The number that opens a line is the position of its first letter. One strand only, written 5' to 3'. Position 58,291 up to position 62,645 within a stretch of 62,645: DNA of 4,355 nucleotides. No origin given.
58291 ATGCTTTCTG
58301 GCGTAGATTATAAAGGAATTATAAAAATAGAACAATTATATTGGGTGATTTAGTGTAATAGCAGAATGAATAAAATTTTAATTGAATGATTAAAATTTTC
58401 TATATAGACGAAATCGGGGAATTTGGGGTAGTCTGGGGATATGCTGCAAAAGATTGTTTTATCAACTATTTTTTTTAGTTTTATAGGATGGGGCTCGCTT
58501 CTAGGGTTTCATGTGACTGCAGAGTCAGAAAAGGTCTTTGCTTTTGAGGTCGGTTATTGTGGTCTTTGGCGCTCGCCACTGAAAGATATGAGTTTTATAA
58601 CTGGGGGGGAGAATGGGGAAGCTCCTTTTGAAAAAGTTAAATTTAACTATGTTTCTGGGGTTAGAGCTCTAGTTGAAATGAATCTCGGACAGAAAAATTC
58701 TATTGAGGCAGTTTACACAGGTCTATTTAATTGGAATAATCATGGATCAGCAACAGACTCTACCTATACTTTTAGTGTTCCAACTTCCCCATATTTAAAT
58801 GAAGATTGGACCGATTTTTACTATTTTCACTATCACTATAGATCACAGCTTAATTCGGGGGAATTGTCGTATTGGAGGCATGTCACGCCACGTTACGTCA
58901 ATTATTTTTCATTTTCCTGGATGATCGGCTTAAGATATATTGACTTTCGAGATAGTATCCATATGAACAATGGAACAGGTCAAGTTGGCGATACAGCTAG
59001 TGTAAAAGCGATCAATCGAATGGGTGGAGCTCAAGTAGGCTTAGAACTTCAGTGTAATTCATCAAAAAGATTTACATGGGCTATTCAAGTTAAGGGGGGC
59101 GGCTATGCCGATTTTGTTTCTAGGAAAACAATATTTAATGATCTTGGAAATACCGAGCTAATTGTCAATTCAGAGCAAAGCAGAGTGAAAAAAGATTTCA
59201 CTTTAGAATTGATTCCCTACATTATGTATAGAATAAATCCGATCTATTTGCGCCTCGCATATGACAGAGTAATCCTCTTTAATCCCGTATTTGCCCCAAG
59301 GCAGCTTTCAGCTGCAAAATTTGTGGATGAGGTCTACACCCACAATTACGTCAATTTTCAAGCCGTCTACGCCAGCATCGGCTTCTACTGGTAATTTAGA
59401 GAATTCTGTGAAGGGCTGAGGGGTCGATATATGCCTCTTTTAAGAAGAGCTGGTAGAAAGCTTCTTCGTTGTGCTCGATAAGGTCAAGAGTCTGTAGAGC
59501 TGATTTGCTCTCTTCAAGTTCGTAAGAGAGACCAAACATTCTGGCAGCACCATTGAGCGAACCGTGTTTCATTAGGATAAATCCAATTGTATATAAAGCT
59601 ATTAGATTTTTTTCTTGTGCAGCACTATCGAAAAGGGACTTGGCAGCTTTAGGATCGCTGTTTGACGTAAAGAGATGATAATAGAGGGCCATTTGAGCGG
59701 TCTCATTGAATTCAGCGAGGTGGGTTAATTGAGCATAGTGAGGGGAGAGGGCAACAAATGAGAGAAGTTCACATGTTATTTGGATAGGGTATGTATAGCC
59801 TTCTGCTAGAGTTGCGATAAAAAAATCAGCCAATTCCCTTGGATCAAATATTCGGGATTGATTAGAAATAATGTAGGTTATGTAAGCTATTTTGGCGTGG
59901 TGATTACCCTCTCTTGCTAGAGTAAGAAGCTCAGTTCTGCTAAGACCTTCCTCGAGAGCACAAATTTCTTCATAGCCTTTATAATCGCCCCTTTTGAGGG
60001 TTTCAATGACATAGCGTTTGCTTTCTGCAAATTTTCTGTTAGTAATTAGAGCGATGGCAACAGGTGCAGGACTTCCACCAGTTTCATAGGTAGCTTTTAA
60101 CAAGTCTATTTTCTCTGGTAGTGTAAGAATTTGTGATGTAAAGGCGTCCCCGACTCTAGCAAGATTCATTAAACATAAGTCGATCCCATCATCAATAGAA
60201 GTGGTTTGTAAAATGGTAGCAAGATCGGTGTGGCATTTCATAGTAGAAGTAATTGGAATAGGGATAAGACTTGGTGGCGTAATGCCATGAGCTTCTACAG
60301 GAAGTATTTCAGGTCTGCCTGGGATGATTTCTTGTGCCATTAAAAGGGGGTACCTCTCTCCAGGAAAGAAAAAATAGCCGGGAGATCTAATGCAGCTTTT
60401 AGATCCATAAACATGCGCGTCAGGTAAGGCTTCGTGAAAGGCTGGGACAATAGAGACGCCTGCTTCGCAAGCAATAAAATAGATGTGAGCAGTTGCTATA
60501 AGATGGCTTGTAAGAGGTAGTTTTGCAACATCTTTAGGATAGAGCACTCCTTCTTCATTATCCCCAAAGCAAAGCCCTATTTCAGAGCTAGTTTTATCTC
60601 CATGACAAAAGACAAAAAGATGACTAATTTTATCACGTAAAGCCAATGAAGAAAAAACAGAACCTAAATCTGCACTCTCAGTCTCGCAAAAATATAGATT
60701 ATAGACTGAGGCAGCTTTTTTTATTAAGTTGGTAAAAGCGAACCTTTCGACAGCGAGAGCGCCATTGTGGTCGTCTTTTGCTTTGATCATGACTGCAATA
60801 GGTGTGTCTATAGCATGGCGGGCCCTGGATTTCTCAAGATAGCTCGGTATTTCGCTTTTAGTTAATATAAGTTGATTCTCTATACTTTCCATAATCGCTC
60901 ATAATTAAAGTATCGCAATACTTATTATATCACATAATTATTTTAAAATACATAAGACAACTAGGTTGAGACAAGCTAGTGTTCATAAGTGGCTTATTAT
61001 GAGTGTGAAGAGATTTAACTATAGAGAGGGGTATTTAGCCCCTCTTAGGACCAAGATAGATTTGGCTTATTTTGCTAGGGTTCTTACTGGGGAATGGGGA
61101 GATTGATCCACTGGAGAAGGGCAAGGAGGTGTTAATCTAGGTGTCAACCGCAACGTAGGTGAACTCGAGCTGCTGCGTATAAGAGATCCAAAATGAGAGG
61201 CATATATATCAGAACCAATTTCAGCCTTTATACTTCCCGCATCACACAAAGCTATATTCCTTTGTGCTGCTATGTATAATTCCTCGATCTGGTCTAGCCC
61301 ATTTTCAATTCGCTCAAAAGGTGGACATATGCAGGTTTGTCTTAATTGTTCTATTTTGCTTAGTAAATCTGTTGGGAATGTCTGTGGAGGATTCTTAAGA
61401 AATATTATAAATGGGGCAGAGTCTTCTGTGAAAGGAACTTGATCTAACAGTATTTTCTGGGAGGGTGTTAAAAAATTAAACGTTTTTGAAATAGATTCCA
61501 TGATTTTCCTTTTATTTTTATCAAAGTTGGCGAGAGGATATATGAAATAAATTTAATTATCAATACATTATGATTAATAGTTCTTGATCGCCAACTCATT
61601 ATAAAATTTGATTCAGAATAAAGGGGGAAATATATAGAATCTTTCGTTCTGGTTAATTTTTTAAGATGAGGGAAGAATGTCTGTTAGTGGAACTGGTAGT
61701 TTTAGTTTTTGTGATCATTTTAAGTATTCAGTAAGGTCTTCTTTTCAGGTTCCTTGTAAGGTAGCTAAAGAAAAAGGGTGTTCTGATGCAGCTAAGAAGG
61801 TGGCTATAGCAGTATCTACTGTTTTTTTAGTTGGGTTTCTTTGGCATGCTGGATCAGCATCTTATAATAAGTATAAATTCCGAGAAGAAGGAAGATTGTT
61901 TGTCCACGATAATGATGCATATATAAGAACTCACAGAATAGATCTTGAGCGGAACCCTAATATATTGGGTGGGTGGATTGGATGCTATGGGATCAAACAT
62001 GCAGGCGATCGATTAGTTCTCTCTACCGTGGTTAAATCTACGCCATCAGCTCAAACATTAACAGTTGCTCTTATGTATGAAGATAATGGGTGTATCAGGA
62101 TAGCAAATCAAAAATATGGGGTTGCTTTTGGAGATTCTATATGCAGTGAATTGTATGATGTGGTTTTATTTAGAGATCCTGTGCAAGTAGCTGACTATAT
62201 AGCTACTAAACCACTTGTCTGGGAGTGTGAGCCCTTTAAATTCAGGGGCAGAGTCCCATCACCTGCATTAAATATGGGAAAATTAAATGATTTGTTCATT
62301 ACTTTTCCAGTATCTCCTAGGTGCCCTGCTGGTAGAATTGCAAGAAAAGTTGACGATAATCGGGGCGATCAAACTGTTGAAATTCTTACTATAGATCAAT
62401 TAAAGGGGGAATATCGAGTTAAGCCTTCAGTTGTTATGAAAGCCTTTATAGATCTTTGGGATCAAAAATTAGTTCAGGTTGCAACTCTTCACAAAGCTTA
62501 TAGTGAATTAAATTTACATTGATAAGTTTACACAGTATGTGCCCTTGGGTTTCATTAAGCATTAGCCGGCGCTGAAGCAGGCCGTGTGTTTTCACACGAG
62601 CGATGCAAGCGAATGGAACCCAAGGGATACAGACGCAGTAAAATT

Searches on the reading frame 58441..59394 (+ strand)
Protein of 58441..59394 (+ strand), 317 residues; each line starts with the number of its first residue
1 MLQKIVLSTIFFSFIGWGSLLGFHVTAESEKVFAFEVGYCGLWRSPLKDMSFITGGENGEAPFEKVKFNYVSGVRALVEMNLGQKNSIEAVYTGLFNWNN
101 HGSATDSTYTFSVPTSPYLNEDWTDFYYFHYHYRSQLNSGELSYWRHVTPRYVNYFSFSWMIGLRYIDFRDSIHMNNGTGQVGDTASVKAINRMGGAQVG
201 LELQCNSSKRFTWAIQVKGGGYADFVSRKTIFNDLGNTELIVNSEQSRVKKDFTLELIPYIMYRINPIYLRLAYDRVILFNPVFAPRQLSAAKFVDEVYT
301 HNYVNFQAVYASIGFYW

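Call 17: search_protein_families(library=pfam, proteins=[window:58441-59394:+])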
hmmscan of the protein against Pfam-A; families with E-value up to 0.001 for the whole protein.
window:58441-59394:+ (317 aa): 1 family
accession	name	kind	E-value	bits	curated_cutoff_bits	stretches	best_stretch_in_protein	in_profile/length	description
PF07585.17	BBP7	-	0.0005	19.8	26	1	152-218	145-222/350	Putative beta barrel porin-7 (BBP7)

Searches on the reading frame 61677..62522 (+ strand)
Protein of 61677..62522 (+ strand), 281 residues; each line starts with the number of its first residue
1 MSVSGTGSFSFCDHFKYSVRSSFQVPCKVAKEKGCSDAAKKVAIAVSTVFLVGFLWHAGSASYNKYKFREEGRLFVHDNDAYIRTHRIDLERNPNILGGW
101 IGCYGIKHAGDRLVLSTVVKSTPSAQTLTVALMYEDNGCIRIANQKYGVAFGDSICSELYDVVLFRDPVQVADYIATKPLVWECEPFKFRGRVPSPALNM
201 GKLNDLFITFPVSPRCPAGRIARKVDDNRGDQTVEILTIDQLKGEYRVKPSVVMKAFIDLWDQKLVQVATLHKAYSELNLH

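Call 32: search_protein_families(library=pfam, proteins=[window:61677-62522:+], max_evalue=0.00001)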
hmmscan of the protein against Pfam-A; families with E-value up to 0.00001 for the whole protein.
window:61677-62522:+ (281 aa): 0 families

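Call 39: find_encoding_contigs(protein=window:61677-62519:+, flank=10000, max_places=6)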
Protein window:61677-62519:+ (281 aa): 7 contigs read that carry it; 4 places shown.
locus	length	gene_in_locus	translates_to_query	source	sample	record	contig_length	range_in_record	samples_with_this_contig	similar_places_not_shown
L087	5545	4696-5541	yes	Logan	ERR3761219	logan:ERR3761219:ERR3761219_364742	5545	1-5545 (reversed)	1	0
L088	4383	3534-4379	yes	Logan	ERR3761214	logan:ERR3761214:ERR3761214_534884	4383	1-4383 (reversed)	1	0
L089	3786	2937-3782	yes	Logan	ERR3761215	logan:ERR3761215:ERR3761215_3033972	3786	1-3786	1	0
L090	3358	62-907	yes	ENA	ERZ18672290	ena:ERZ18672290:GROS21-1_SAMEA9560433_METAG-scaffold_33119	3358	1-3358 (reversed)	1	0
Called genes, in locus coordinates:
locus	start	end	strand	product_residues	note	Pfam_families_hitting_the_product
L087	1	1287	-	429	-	?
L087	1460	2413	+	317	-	-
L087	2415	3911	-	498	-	-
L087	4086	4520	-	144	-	-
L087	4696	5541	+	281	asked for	-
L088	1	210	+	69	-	?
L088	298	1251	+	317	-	-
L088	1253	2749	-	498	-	-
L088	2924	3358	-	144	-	-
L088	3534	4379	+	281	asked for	-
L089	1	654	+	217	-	?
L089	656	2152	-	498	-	-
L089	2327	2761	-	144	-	-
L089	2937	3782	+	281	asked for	-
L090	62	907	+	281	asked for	-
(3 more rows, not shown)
